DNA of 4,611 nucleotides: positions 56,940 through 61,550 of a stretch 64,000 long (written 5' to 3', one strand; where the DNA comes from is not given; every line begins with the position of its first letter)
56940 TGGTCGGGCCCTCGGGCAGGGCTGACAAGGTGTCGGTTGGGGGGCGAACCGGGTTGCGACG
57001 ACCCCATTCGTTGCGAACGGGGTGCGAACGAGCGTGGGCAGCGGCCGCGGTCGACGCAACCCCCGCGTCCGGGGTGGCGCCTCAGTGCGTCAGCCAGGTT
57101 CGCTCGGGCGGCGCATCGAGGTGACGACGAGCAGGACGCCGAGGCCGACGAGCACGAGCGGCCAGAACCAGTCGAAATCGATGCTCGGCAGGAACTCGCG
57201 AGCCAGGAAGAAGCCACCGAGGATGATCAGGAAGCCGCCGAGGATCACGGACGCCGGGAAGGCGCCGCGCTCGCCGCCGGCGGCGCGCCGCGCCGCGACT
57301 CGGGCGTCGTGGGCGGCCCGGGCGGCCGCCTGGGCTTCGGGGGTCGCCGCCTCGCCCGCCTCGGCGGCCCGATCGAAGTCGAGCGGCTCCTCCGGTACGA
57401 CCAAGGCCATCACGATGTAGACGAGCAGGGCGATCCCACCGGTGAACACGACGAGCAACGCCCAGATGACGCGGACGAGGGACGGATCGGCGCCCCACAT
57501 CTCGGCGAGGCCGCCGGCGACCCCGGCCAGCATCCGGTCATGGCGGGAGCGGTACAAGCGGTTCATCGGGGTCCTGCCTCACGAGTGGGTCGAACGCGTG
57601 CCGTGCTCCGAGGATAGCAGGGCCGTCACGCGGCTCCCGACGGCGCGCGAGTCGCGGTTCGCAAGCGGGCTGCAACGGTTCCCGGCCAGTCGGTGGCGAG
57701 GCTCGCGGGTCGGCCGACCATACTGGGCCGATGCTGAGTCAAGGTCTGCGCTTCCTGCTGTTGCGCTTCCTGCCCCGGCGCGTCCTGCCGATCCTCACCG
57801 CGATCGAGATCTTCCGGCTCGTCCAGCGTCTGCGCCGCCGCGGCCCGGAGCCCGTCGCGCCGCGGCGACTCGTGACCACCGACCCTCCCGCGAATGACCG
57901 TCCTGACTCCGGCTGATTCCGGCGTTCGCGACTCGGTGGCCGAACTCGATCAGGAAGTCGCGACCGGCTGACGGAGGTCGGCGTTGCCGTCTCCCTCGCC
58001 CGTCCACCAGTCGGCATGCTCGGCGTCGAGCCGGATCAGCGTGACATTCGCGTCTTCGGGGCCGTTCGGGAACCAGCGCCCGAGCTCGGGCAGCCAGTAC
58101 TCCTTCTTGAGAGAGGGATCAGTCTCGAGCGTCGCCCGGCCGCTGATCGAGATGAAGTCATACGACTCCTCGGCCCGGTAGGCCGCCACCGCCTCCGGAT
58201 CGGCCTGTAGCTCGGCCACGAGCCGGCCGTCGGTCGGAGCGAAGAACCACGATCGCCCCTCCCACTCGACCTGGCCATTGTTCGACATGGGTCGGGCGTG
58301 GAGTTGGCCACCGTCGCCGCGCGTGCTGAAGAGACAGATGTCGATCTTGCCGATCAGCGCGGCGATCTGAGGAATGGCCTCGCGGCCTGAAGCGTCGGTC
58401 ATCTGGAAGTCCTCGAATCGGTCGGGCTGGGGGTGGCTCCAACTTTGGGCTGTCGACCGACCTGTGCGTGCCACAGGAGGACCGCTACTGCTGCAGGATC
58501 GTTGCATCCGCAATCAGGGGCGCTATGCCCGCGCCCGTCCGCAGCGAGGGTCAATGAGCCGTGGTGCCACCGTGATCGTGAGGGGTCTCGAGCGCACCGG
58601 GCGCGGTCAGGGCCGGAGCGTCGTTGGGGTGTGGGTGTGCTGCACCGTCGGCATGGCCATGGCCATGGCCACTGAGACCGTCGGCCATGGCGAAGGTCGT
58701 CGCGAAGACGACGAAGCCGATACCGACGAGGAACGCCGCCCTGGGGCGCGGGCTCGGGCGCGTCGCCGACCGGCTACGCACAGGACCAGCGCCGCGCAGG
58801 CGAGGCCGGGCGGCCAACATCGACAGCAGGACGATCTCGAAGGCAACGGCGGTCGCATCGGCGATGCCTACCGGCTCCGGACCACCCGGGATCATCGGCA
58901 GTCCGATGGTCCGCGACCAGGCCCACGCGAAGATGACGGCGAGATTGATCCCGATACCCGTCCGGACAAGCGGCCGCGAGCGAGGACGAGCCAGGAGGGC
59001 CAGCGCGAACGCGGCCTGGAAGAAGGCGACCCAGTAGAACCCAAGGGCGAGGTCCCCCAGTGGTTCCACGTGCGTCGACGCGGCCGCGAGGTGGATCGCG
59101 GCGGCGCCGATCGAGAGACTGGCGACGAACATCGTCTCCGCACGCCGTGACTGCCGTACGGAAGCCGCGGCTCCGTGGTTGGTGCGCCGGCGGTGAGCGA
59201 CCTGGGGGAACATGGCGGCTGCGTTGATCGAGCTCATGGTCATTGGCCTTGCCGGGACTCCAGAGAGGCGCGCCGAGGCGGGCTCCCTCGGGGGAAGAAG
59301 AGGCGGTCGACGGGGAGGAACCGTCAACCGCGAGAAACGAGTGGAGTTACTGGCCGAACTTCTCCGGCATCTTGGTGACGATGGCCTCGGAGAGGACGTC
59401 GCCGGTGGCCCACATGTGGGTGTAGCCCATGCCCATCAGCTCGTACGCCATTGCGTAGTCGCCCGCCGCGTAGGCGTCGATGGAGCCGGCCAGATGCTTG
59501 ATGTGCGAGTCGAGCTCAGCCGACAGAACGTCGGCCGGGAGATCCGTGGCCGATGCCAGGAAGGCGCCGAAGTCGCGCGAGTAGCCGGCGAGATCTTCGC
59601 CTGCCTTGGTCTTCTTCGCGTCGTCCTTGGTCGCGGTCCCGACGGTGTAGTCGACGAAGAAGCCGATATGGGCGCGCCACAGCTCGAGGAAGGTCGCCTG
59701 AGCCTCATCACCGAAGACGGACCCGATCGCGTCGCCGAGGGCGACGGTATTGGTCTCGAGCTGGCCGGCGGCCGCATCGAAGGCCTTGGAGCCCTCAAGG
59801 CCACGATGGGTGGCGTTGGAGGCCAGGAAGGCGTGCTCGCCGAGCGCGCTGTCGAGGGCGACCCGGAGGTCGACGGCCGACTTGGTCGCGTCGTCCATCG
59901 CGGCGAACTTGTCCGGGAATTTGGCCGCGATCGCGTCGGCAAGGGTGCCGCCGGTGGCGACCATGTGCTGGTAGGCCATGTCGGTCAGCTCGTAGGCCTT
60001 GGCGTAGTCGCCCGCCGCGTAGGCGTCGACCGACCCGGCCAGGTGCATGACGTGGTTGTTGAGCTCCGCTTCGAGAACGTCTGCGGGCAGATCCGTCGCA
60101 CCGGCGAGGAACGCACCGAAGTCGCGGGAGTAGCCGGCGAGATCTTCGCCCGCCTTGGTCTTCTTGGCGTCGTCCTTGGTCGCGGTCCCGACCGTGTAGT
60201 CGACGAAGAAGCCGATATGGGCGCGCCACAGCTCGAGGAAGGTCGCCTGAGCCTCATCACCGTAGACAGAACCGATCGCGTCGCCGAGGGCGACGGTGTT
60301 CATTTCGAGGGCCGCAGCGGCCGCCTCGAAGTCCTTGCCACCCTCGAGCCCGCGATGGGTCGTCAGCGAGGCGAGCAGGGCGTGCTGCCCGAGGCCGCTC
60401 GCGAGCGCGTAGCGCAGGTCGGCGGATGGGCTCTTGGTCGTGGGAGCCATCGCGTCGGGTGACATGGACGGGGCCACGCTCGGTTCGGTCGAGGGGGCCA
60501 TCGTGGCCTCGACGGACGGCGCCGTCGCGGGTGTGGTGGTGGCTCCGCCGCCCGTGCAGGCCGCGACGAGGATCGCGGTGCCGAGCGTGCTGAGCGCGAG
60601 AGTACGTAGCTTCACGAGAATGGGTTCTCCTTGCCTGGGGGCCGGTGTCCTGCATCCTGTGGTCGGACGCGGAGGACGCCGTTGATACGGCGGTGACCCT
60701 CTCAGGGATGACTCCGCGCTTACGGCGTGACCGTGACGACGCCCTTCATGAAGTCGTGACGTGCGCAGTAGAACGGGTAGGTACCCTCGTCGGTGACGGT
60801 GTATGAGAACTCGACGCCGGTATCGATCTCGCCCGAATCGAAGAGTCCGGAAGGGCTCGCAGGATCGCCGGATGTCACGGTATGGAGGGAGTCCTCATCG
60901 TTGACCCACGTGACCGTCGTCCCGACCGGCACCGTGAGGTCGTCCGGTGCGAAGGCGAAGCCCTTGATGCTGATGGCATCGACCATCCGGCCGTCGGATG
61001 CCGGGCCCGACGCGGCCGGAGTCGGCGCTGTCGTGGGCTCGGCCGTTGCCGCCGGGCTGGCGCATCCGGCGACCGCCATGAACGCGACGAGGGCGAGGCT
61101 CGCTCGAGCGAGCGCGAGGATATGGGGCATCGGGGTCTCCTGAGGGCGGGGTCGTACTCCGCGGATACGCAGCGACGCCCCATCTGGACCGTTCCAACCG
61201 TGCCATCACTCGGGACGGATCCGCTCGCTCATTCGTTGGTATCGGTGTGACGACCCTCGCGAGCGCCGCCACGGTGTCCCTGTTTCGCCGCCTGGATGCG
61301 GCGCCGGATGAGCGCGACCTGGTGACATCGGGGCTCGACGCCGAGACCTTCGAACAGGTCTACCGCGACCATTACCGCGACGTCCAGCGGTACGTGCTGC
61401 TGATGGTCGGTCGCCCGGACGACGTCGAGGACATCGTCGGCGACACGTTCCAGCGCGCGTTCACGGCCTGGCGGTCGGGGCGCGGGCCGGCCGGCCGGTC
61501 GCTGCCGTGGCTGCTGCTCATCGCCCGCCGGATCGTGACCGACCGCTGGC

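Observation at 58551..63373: Copper-flavoured lipoprotein cluster divergent from an ECF sigma/anti-sigma pair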

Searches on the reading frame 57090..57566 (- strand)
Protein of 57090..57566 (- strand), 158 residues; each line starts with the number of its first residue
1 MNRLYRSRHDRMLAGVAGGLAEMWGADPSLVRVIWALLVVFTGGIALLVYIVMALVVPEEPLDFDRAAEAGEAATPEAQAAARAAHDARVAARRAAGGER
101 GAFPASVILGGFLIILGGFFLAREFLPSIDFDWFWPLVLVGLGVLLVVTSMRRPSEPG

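Call 3: search_protein_families(library=pfam, proteins=[window:57090-57566:-], max_evalue=0.01)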
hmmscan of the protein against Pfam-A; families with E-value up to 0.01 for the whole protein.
window:57090-57566:- (158 aa): 3 families
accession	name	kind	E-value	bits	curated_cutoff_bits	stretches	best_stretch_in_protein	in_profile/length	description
PF04024.17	PspC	-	1.5e-22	79.6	25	1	3-60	2-58/58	PspC domain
PF18917.5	LiaI-LiaF-like_TM1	-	0.00011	22.6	27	1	107-146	1-41/42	LiaI-LiaF-like transmembrane region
PF22570.1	LiaF-TM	-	0.0073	17.6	27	1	109-150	2-45/98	LiaF transmembrane domain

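Call 4: search_protein_families(library=ncbifam, proteins=[window:57090-57566:-], max_evalue=0.01)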
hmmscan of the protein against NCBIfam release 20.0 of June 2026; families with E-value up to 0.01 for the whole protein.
window:57090-57566:- (158 aa): 2 families
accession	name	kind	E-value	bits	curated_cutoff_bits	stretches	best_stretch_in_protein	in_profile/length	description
TIGR02978.1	phageshock_pspC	equivalog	2.7e-13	49.8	104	1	3-84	3-85/121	envelope stress response membrane protein PspC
NF007973.0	PRK10697.1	equivalog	2.5e-06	27.4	136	1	2-70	8-77/119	envelope stress response membrane protein PspC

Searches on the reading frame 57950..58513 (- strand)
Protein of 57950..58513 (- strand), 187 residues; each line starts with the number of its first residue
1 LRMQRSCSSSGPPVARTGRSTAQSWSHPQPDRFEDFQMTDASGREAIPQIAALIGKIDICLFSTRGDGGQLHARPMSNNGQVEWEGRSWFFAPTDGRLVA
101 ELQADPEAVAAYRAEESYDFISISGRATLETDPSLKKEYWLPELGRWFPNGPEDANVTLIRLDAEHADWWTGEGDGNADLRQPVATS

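Call 3: search_protein_families(library=pfam, proteins=[window:57950-58513:-], max_evalue=0.01)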
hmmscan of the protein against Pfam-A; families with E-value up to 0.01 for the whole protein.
window:57950-58513:- (187 aa): 2 families
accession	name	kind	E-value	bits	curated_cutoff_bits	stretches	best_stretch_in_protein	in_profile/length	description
PF16242.11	Pyrid_ox_like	-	2.1e-30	105.7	28.8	1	46-174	2-129/149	Pyridoxamine 5'-phosphate oxidase like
PF01243.27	PNPOx_N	-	3.4e-08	34.3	28.1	1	48-167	3-116/120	Pyridoxamine 5'-phosphate oxidase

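Call 4: search_protein_families(library=ncbifam, proteins=[window:57950-58513:-], max_evalue=0.01)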
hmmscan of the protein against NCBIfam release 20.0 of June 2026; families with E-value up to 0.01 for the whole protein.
window:57950-58513:- (187 aa): 1 family
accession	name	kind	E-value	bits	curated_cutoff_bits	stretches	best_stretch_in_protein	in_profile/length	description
TIGR03618.1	Rv1155_F420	subfamily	3.1e-05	24.2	79.05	1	52-134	3-85/127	TIGR03618 family F420-dependent PPOX class oxidoreductase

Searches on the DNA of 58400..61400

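Call 106: search_rna_families(source=window, start=58400, end=61400, threshold=evalue, max_evalue=1)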
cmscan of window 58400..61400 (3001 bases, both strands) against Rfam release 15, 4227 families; matches with E-value up to 1: 0.
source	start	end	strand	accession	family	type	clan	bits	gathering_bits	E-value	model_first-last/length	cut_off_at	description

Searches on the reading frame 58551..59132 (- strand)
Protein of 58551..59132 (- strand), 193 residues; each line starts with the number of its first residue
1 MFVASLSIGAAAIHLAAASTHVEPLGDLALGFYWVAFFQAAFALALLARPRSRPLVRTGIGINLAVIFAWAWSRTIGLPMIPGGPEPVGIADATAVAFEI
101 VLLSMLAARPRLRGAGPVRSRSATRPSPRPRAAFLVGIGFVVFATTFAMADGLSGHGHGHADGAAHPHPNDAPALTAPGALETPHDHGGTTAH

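Call 10: find_homologous_proteins(query=window:58551-59132:-)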
Query window:58551-59132:- (193 aa): 30 proteins with E <= 0.001 among 2897 candidates.
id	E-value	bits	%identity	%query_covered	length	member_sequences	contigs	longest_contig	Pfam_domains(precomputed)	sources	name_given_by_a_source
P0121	5.6e-107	374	92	99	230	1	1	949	-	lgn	-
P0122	1.3e-81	291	75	100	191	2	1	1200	-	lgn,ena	-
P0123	2.5e-70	254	67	99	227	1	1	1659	-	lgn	-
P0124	2.1e-62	228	61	100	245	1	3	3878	-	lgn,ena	-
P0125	2.7e-61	225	59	100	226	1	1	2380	-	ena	-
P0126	7.8e-61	223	60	99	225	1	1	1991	-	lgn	-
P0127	4.9e-60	221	61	99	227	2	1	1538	-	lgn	-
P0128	5.0e-60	221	58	100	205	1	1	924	-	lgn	-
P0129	1.7e-58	216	58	100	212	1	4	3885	-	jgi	jgi:hypothetical protein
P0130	5.6e-58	214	56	91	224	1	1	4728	-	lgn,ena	-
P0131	1.6e-57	212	64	78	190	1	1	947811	-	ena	-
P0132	2.6e-56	209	57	91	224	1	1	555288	-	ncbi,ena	-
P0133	2.9e-55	205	58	100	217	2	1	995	-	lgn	-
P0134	1.4e-54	203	57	91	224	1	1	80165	-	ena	-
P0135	6.8e-54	201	55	100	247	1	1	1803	-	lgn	-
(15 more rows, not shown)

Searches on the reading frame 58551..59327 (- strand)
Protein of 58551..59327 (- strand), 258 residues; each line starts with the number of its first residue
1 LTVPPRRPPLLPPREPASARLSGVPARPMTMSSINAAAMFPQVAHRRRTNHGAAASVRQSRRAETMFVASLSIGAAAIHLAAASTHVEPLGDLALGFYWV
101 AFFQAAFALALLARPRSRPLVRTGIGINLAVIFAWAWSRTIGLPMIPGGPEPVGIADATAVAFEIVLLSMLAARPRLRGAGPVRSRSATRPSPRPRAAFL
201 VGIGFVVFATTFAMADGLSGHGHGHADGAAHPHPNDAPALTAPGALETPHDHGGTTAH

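Call 3: search_protein_families(library=pfam, proteins=[window:58551-59327:-], max_evalue=0.01)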
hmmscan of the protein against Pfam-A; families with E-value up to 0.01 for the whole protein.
window:58551-59327:- (258 aa): 0 families

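Call 4: search_protein_families(library=ncbifam, proteins=[window:58551-59327:-], max_evalue=0.01)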
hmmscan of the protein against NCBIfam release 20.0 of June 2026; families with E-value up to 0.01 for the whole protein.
window:58551-59327:- (258 aa): 0 families

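Call 36: search_protein_representatives(alignment_id=A2)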
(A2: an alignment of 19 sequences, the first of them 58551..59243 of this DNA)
Query: 19 sequences, 222 profile positions. Proteins with E-value up to 0.001 (for the whole library): 3950; up to 1e-10: 2283; up to 1e-30: 84. The best 150 are listed.
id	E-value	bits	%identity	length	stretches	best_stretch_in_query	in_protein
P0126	1.9e-86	305.4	-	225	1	1-221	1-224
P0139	1.3e-69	250.3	-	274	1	3-213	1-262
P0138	3.1e-66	239.3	-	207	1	1-154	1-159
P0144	2.4e-64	233.1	-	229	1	3-203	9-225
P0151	4.4e-59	215.9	-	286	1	20-209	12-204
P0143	6.7e-59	215.3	-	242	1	7-208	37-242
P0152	1.2e-58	214.5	-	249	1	18-199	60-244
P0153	6.2e-57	208.9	-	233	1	8-208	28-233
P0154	7.3e-53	195.6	-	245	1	25-218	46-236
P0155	2.3e-50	187.4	-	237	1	31-202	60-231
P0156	3.6e-50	186.8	-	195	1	29-220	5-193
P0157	9.2e-50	185.4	-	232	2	27-198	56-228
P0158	1.5e-49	184.7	-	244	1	18-216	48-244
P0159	1.3e-48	181.6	-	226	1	18-198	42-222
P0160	1.9e-48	181.2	-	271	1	13-148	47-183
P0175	1.1e-41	159.1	-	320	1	32-216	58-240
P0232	2.7e-30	121.8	-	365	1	33-202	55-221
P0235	4.2e-30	121.2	-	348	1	34-205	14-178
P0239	9.1e-30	120.0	-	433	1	22-209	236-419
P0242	1.9e-29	119.0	-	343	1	23-205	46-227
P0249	5.0e-29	117.6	-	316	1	26-187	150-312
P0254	1.7e-28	115.9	-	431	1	23-197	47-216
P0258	2.9e-28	115.1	-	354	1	18-209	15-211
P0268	6.8e-28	113.9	-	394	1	32-217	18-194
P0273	1.1e-27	113.3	-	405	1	21-208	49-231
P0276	1.6e-27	112.7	-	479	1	25-221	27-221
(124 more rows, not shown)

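Call 37: search_protein_families(library=pfam, proteins=[P0239, P0254, P0276, P0273, P0268, P0232, P0258, P0235, P0242, P0249], max_evalue=0.01)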
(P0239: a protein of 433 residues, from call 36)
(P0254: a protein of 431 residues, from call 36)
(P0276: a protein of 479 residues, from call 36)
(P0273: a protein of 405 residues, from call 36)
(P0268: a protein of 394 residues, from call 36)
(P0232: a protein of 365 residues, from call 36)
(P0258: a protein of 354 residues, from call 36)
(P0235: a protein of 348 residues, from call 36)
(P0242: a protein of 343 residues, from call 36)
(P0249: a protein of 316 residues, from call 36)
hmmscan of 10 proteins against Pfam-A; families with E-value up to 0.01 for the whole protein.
P0239 (433 aa): 2 families
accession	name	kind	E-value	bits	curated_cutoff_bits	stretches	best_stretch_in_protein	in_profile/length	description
PF04234.18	CopC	-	2.9e-10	41.5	23.3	1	27-122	1-90/92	CopC domain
PF13801.11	Metal_resist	-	0.0021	18.7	29.2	0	62-101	49-88/125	Heavy-metal resistance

P0254 (431 aa): 0 families

P0276 (479 aa): 0 families

P0273 (405 aa): 0 families

P0268 (394 aa): 0 families

P0232 (365 aa): 0 families

P0258 (354 aa): 0 families

P0235 (348 aa): 0 families

P0242 (343 aa): 0 families

P0249 (316 aa): 0 families

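Call 53: find_encoding_contigs(protein=P0239, flank=5000, max_places=2)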
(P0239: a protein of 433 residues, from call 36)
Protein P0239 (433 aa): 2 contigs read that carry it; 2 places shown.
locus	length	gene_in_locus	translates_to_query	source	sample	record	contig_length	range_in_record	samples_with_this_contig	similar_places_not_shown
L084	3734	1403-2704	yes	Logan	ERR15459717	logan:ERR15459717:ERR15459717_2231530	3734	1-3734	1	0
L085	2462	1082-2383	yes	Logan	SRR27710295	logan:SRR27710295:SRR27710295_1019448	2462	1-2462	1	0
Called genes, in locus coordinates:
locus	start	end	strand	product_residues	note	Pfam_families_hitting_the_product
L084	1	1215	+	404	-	?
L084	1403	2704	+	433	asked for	PF04234:CopC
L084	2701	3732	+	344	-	?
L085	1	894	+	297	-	?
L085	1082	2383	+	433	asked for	PF04234:CopC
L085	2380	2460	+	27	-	?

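Call 54: find_encoding_contigs(protein=P0154, flank=5000, max_places=2)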
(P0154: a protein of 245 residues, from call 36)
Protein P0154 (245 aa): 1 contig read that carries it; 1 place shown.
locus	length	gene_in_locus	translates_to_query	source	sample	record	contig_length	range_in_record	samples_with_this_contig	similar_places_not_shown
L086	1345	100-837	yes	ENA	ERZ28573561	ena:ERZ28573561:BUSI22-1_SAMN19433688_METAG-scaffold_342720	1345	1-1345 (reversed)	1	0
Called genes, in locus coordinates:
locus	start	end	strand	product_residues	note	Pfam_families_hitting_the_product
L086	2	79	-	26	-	?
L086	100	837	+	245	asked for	-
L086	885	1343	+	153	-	?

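Call 55: find_encoding_contigs(protein=P0175, flank=5000, max_places=2)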
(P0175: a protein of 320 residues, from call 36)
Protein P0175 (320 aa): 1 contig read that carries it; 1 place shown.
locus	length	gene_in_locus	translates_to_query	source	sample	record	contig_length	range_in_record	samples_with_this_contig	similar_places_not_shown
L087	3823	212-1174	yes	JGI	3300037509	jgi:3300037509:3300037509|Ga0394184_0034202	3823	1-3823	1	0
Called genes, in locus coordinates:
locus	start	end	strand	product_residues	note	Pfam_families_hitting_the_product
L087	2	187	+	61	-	?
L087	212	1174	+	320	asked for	-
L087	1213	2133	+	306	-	PF01555:N6_N4_Mtase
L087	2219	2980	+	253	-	-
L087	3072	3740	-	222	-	PF03167:UDG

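Call 56: search_protein_families(library=pfam, proteins=[L084:1-1215:+, L084:2701-3732:+, L086:885-1343:+, L087:2219-2980:+, L085:1-894:+], max_evalue=0.01)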
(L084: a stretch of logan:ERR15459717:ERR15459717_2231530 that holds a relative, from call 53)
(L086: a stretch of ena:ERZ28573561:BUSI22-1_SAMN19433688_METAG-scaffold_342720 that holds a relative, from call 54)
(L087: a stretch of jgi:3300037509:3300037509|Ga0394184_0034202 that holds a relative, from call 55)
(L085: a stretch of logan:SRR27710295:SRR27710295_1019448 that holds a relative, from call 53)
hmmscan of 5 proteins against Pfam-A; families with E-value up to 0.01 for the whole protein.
L084:1-1215:+ (404 aa): 3 families
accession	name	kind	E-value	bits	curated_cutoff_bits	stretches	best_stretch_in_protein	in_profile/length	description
PF03929.21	PepSY_TM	-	1e-44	154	28.8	1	32-343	92-295/295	PepSY-associated TM region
PF03413.25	PepSY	-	7.3e-06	26.6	24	0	34-50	43-59/60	Peptidase propeptide and YPEB domain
PF14358.11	DUF4405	-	0.002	19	26.7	1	92-144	11-59/66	Domain of unknown function (DUF4405)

L084:2701-3732:+ (344 aa): 2 families
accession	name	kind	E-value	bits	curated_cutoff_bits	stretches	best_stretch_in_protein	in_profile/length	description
PF03713.19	DUF305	-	2.9e-54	183.7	27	2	58-208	1-151/151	Domain of unknown function (DUF305)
PF13628.12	DUF4142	-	0.0019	18.9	27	0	136-193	67-124/138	Domain of unknown function (DUF4142)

L086:885-1343:+ (153 aa): 1 family
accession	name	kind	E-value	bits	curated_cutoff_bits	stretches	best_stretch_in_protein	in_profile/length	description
PF01555.25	N6_N4_Mtase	-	6.3e-11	43.1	26.7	1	32-99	148-213/221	DNA methylase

L087:2219-2980:+ (253 aa): 0 families

L085:1-894:+ (297 aa): 1 family
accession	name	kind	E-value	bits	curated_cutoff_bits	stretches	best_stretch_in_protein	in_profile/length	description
PF03929.21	PepSY_TM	-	1.6e-22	81.1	28.8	1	8-236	164-295/295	PepSY-associated TM region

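Call 73: predict_structure(alignment_id=A2)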
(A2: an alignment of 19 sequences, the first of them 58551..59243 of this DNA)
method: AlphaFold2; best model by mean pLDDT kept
length: 230 residues; sequences in the alignment: 19
mean_pLDDT: 70.9   pTM: 0.59
mean pLDDT of the five models: 70.9, 67.7, 66.5, 64.2, 63.3
residues with pLDDT >= 90: 42; 70-90: 81; 50-70: 63; < 50: 44
segments of 3 or more residues with pLDDT < 50: 154-161, 193-198, 201-213, 216-221, 225-230
pLDDT, mean of each block of 10 residues (from residue 1): 54 54 76 89 90 82 82 92 92 92 87 68 75 87 79 50 55 70 62 50 45 46 49
secondary structure, 60 per line:
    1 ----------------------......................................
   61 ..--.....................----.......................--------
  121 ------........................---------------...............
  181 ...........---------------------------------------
elements in order: H23-62 H65-85 H90-112 H127-150 H166-191

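Call 77: fold_search(model_id=the predicted structure, library=pdb)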
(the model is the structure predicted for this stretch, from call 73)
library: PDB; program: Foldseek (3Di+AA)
matches with E <= 10: 480; with E <= 0.001: 0
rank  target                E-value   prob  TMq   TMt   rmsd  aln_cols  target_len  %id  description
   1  7bom                  5.1e-01  0.75  0.29  0.38  14.6       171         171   13  Crystal structure of recombinant horse spleen apo-R52C/E56C/R59C/E63C-Fr immobilized with gold ions. (released 2021-01-27)
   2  8h8m                  5.1e-01  0.57  0.23  0.30  19.7       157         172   15  Crystal structure of apo-E53F/E57F/E60F/E64F-rHLFr (released 2023-10-04)
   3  6pe4_H                5.1e-01  0.21  0.19  0.25  19.3       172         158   12  Yeast Vo motor in complex with 1 VopQ molecule (released 2020-05-20)
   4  9kkp                  6.2e-01  0.72  0.24  0.32  19.1       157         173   15  Crystal structure of Horse spleen L-ferritin mutant (E53F/E56F/E57F/R59F/E60F/E63F) with Nile Red (released 2025-03-05)
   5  9krs                  6.5e-01  0.77  0.31  0.40  15.0       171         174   16  Crystal structure of Horse spleen L-ferritin mutant (Fr-E53F/E56F/E57F/R59A/E60F/E63F) (released 2025-03-05)
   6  3af7                  6.9e-01  0.75  0.30  0.40  14.8       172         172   13  Crystal Structure of 25Pd(allyl)/apo-Fr (released 2010-08-11)
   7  9kf7                  7.6e-01  0.66  0.29  0.38  14.5       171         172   13  Crystal structure of ferritin mutant (R52H/E56H/R59H/E63H) (released 2025-09-24)
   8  1i4t_B                7.6e-01  0.18  0.20  0.25  27.5       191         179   14  CRYSTAL STRUCTURE ANALYSIS OF RAC1-GMPPNP IN COMPLEX WITH ARFAPTIN (released 2001-05-16)
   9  8vgn_G                8.0e-01  0.16  0.21  0.26  14.6       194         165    9  CryoEM structure of CD20 in complex with wild type Rituximab Fab (released 2024-11-06)
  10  4nqi_D                8.4e-01  0.09  0.15  0.15  31.1       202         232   15  Structure of the N-terminal I-BAR domain (1-259) of D.Discoideum IBARa (released 2014-02-05)
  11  7viu                  8.8e-01  0.69  0.32  0.41  14.9       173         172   14  Crystal structure of Au(200EQ)-apo-R168C/L169C-rHLFr (released 2022-06-08)
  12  3noz                  8.8e-01  0.60  0.29  0.38  14.6       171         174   13  Crystal Structure of Pd(allyl)/apo-E45C/R52H-rHLFr (released 2010-12-22)
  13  7met_B                8.8e-01  0.09  0.16  0.09  23.6       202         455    9  A. baumannii MsbA in complex with TBT1 decoupler (released 2021-10-06)
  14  6tss                  9.2e-01  0.63  0.31  0.41  14.9       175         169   12  Crystal structure of horse L ferritin (HoLf) Fe(III)-loaded for 60 minutes (released 2020-02-19)
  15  5m0i_A                9.2e-01  0.54  0.36  0.37   9.1       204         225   11  Crystal structure of the nuclear complex with She2p and the ASH1 mRNA E3-localization element (released 2017-01-18)
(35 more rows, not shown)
